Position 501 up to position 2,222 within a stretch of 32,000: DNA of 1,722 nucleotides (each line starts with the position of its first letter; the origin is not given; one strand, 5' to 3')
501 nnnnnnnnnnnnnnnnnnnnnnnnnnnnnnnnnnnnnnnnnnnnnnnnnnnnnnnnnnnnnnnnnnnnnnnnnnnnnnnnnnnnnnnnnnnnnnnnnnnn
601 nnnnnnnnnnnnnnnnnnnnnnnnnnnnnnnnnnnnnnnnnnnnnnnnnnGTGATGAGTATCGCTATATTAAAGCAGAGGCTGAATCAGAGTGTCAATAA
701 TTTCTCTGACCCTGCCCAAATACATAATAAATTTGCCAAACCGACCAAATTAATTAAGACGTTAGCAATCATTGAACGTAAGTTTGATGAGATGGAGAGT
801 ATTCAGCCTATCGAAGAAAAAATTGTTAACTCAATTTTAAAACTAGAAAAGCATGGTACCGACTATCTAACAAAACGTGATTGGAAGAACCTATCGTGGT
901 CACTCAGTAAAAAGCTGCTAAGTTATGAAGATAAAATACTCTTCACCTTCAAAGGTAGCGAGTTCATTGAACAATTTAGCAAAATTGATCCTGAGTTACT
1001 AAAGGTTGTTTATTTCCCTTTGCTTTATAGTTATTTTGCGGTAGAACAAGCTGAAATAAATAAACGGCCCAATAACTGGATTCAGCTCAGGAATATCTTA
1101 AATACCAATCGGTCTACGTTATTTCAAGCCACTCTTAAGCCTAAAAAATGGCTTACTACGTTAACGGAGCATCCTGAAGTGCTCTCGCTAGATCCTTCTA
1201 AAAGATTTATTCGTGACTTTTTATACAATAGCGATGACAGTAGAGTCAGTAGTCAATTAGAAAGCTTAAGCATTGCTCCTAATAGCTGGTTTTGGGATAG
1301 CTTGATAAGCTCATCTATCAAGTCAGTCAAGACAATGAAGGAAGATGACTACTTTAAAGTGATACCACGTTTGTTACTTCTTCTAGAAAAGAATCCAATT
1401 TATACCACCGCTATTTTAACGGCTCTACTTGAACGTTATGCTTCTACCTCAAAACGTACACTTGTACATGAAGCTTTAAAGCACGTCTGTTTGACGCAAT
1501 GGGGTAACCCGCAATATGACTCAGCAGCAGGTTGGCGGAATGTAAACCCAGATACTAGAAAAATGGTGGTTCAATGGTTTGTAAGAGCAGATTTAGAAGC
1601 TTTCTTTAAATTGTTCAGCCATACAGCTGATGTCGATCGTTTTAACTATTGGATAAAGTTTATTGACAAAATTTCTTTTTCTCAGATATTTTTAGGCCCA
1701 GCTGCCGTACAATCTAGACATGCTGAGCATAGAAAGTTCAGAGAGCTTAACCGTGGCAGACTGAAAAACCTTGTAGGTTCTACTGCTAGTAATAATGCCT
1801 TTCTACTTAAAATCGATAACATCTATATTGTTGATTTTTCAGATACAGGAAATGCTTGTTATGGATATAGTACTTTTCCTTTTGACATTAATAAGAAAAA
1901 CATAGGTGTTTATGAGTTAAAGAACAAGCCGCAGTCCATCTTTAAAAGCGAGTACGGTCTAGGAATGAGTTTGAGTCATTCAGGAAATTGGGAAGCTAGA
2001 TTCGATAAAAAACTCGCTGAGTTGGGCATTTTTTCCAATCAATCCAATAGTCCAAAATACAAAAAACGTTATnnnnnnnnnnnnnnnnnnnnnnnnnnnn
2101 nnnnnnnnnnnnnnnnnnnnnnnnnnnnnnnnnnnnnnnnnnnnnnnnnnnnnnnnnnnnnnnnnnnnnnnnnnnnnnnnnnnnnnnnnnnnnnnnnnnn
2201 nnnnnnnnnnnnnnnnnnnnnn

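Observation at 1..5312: Type I Zorya anti-phage system (zorB-zorC-zorD; zorA expected just upstream of the window)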

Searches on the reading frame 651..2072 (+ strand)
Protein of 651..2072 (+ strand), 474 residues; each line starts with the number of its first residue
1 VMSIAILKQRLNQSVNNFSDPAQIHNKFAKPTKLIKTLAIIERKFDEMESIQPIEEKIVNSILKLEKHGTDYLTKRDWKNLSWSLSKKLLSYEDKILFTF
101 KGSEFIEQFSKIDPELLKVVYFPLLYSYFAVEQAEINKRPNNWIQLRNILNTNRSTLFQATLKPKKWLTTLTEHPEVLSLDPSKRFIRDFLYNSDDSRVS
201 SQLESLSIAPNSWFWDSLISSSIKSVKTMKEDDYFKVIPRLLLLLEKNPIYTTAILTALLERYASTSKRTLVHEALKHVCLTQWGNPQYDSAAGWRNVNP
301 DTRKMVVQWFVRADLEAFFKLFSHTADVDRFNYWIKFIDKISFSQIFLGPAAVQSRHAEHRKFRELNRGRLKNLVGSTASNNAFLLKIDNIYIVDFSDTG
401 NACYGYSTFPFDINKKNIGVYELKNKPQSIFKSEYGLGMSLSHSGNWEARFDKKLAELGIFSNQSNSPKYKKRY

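Call 4: search_protein_families(library=padloc, proteins=[window:651-2072:+], max_evalue=0.01)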
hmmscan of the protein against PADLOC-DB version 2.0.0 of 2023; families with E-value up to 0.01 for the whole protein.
window:651-2072:+ (474 aa): 11 families
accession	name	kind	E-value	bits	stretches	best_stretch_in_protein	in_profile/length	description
PDLC00614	ZorC1|ZorC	-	2.5e-255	845.5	1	2-474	1-465/465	EH signature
PDLC00613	ZorC1|ZorC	-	2.1e-76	255.9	1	23-469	18-473/570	EH signature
PDLC00624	ZorC1|ZorC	-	1.5e-71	240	1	3-467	4-478/560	EH signature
PDLC00616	ZorC1|ZorC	-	5.6e-71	237.9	1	104-467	103-478/575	EH signature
PDLC00625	ZorC1|ZorC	-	2.5e-58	196.1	1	4-470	4-484/551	EH signature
PDLC00622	ZorC1|ZorC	-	2.4e-15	54.4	1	25-449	16-445/462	EH signature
PDLC00619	ZorC1|ZorC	-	7.8e-10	36.1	1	254-451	235-433/437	EH signature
PDLC00620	ZorC1|ZorC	-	2.4e-07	28.2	1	219-454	157-409/432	EH signature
PDLC00626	ZorC1|ZorC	-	1.9e-05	22.1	1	252-401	235-387/458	EH signature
PDLC00621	ZorC1|ZorC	-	4.6e-05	20.8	1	251-401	246-405/467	EH signature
PDLC00615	ZorC1|ZorC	-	0.00058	16.8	1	294-341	255-300/426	EH signature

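Call 5: search_protein_families(library=pfam, proteins=[window:651-2072:+], max_evalue=0.01)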
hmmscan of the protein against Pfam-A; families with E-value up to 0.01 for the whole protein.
window:651-2072:+ (474 aa): 1 family
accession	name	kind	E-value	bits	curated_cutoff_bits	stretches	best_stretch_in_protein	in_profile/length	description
PF15611.11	EH_Signature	-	2.8e-31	109.7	27.5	1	107-451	66-420/423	EH_Signature domain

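Call 6: find_encoding_contigs(protein=window:651-2072:+, flank=10000, max_places=8)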
Protein window:651-2072:+ (474 aa): no gene with exactly this product is on record in the collection.

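Call 8: search_solved_structures(query=window:651-2072:+, max_evalue=0.01, show_alignments=1)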
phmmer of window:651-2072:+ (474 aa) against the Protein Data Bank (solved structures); distinct sequences matched with E-value up to 0.01: 1.
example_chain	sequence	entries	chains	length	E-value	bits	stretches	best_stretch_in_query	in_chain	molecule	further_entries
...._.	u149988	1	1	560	6.2e-43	150.4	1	9-460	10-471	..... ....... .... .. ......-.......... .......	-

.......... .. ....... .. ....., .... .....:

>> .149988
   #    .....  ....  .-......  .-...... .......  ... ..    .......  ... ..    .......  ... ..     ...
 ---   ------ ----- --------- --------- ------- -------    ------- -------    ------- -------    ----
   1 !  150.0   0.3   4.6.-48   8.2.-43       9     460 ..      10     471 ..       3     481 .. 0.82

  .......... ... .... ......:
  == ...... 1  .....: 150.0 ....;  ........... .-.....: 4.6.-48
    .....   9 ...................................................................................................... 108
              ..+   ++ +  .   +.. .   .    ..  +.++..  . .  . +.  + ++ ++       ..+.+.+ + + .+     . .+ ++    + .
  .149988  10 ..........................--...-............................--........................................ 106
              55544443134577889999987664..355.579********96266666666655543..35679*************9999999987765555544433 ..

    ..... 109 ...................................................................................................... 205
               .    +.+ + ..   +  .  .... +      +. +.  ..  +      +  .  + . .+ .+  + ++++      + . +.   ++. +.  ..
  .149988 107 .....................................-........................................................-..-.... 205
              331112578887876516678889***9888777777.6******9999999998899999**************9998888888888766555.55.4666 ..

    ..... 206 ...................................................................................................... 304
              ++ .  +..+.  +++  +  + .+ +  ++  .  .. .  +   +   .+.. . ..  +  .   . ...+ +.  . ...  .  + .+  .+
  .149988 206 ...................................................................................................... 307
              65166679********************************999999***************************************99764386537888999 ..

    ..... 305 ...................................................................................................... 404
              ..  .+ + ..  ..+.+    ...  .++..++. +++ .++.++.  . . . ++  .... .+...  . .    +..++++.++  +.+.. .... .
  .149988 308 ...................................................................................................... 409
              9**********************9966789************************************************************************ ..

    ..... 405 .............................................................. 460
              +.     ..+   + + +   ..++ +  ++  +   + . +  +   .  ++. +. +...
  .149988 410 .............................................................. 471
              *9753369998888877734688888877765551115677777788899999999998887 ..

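Call 12: find_related_loci(query=window:651-2072:+, collection=genome_contigs, flank=10000)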
Query window:651-2072:+ (474 aa) in genome_contigs; peptide patterns used: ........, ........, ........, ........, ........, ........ (x = any residue, [..] = any of these).
173 stretches matched a pattern; 12 encode a relative of the query (tblastn E <= 1e-3); 12 distinct loci.
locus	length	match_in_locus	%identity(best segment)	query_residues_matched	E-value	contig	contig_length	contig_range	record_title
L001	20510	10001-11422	89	1-474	0e+0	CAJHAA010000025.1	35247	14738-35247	Psychrobacter immobilis isolate Psychrobacter immobilis NCIMB361 genome assembly, contig: ACJABJPO_25, whole genome shot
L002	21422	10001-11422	88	1-474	0e+0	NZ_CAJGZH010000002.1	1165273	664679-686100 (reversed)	Psychrobacter glacincola isolate Psychrobacter glacincola 1447, whole genome shotgun sequence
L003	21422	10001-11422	85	1-474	0e+0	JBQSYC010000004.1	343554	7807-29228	Psychrobacter sp. AOP22-C1-C5 AOP22-C1-C5_4, whole genome shotgun sequence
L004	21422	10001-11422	79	1-474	0e+0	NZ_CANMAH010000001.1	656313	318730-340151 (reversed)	Uncultured Psychrobacter sp. isolate 4-164.fasta NODE_1, whole genome shotgun sequence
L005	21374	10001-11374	73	1-463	0e+0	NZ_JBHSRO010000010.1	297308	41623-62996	Psychrobacter urativorans strain CCUG 4982 GCM70027147_3, whole genome shotgun sequence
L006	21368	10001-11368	70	1-461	0e+0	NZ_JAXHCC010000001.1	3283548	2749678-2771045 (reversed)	Psychrobacter sp. R86515 contig_1, whole genome shotgun sequence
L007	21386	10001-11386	58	2-472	0e+0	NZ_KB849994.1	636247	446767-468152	Acinetobacter sp. ANC 3929 acLZx-supercont1.10, whole genome shotgun sequence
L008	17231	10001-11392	55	2-474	1e-175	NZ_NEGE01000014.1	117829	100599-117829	Acinetobacter sp. ANC 4169 Contig14, whole genome shotgun sequence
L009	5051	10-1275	59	53-474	1e-175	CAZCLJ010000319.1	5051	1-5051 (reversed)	MAG TPA_asm: uncultured Hyphomicrobiales bacterium isolate SRP192927_co3_222 genome assembly, contig: NODE_49600_length_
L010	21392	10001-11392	54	2-474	6e-171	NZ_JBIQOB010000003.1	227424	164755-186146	Acinetobacter sp. BSP-28 contig3, whole genome shotgun sequence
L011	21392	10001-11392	55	2-474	2e-174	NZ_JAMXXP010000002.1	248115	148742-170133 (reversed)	Acinetobacter lwoffii strain VE196-10 contig00002, whole genome shotgun sequence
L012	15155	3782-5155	49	2-460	2e-149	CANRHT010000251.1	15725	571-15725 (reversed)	MAG: uncultured Pseudomonadaceae bacterium isolate Lapin-028__bin80 genome assembly, contig: Lapin-028__NODE_4194_length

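Call 16: search_protein_families(library=padloc, proteins=[L001:7173-9245:+, L001:9267-9995:+, L003:7173-9245:+], max_evalue=0.001)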
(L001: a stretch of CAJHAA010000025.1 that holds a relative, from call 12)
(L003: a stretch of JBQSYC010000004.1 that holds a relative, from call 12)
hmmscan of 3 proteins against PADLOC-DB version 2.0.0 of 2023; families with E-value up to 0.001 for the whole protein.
L001:7173-9245:+ (691 aa): 18 families
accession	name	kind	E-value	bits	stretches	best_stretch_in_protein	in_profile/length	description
PDLC00598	ZorA1|ZorA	-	1.6e-251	834.4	1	9-683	4-660/663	MotA/ExbB/TolQ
PDLC00603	ZorA1|ZorA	-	2.2e-182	606.4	2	4-439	4-435/727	MotA/ExbB/TolQ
PDLC00599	ZorA1|ZorA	-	2.7e-130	434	1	29-687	23-630/631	MotA/ExbB/TolQ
PDLC00601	ZorA1|ZorA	-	7e-33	112.2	1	15-684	29-696/699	MotA/ExbB/TolQ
PDLC00600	ZorA1|ZorA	-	6.1e-27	92.5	1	23-691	35-676/677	MotA/ExbB/TolQ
PDLC00604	ZorA1|ZorA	-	4.4e-22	76.3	1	64-688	85-629/639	MotA/ExbB/TolQ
PDLC00602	ZorA1|ZorA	-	1.8e-16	58.1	2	5-408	13-409/648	MotA/ExbB/TolQ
PDLC00635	ZorA2|ZorA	-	4.5e-16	56.9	1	132-319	46-230/505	MotA/ExbB/TolQ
PDLC00637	ZorA2|ZorA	-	6e-16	56.3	1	131-488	40-381/420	MotA/ExbB/TolQ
PDLC00605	ZorA1|ZorA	-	6.4e-16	55.8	1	11-686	50-687/700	MotA/ExbB/TolQ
PDLC00640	ZorA2|ZorA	-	4.7e-15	53.3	1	116-198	29-107/590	MotA/ExbB/TolQ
PDLC00636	ZorA2|ZorA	-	6e-13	46.5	1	128-545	38-437/461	MotA/ExbB/TolQ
PDLC00638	ZorA2|ZorA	-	3.3e-11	40.7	1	128-302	42-212/545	MotA/ExbB/TolQ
PDLC00648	ZorA3|ZorA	-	1.1e-10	38.9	1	140-667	113-648/692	MotA/ExbB/TolQ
PDLC00647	ZorA3|ZorA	-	1.5e-08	31.6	1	137-630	116-575/780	MotA/ExbB/TolQ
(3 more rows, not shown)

L001:9267-9995:+ (243 aa): 7 families
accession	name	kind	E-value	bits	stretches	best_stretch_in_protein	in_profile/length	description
PDLC00611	ZorB1|ZorB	-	5e-107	355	1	1-242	1-239/240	MotB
PDLC00609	ZorB1|ZorB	-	2.7e-36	123.3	1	7-216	5-216/232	MotB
PDLC00641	ZorB2|ZorB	-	1e-18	65.9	1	11-215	7-223/238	MotB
PDLC00608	ZorB1|ZorB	-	2.4e-17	61.1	1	7-215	4-226/243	MotB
PDLC00612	ZorB1|ZorB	-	1.1e-10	39.6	1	47-217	86-269/293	MotB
PDLC00610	ZorB1|ZorB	-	1.3e-10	39.3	1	9-218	5-238/254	MotB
PDLC00651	ZorB3|ZorB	-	1.7e-07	29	1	15-212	10-200/215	MotB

L003:7173-9245:+ (691 aa): 17 families
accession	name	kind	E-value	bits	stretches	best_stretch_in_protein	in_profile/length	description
PDLC00598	ZorA1|ZorA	-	2.8e-250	830.3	1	8-683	3-660/663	MotA/ExbB/TolQ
PDLC00603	ZorA1|ZorA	-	2.3e-179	596.4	2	10-439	8-435/727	MotA/ExbB/TolQ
PDLC00599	ZorA1|ZorA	-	5.5e-128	426.4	1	20-685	14-628/631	MotA/ExbB/TolQ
PDLC00601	ZorA1|ZorA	-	8.4e-30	102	1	134-684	137-696/699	MotA/ExbB/TolQ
PDLC00600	ZorA1|ZorA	-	1.6e-22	77.9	1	19-691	33-676/677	MotA/ExbB/TolQ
PDLC00604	ZorA1|ZorA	-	5e-18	62.9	1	65-688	86-629/639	MotA/ExbB/TolQ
PDLC00637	ZorA2|ZorA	-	5.3e-17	59.7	1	131-487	40-380/420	MotA/ExbB/TolQ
PDLC00605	ZorA1|ZorA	-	4.2e-16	56.4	1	13-688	52-689/700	MotA/ExbB/TolQ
PDLC00635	ZorA2|ZorA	-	7e-14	49.7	1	132-320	46-231/505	MotA/ExbB/TolQ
PDLC00640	ZorA2|ZorA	-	1e-12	45.5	1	120-194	33-103/590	MotA/ExbB/TolQ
PDLC00602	ZorA1|ZorA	-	4.3e-12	43.6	2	37-408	39-409/648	MotA/ExbB/TolQ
PDLC00636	ZorA2|ZorA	-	9.4e-12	42.5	1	128-545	38-437/461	MotA/ExbB/TolQ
PDLC00648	ZorA3|ZorA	-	1.7e-11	41.6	1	142-667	115-648/692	MotA/ExbB/TolQ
PDLC00638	ZorA2|ZorA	-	4.5e-11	40.2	1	128-302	42-212/545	MotA/ExbB/TolQ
PDLC00606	ZorA1|ZorA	-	3.1e-10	37.2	1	17-684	18-618/636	MotA/ExbB/TolQ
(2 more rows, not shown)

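Call 17: search_protein_families(library=pfam, proteins=[L001:7173-9245:+], max_evalue=0.001)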
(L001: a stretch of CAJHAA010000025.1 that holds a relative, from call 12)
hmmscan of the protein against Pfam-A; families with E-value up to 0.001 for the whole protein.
L001:7173-9245:+ (691 aa): 3 families
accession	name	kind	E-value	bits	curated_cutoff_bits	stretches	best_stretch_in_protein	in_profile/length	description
PF01442.23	Apolipoprotein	-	4.9e-05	23.6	90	1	281-439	11-170/190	Apolipoprotein A1/A4/E domain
PF04513.17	Baculo_PEP_C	-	5.8e-05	23.6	38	0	289-374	32-115/140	Baculovirus polyhedron envelope protein, PEP, C terminus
PF01618.21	MotA_ExbB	-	0.00081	19.6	22.9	1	137-213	54-125/127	MotA/TolQ/ExbB proton channel family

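Call 39: search_protein_representatives(protein=window:651-2072:+)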
Query: 474 residues. Proteins with E-value up to 0.001 (for the whole library): 908; up to 1e-10: 528; up to 1e-30: 194. The best 150 are listed.
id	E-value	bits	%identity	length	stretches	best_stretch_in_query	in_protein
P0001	6.0e-169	579.1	56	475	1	2-473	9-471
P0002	2.5e-131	455.1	46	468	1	2-467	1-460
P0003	1.1e-100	354.0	39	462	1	2-464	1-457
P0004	1.2e-96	340.7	67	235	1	229-470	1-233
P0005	3.2e-94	332.7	38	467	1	2-465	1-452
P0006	4.3e-93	329.0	56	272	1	2-273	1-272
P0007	4.6e-90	319.0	38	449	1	7-462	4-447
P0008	1.1e-87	311.2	36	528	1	2-469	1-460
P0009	1.1e-87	311.1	37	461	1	30-466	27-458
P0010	3.9e-87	309.4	38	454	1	2-462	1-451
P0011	1.2e-73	264.9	35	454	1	20-466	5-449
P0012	1.1e-72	261.8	36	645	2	191-466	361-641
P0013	2.8e-70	253.8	35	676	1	26-466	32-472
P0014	1.7e-68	247.9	31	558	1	2-463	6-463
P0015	1.6e-66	241.4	33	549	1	9-468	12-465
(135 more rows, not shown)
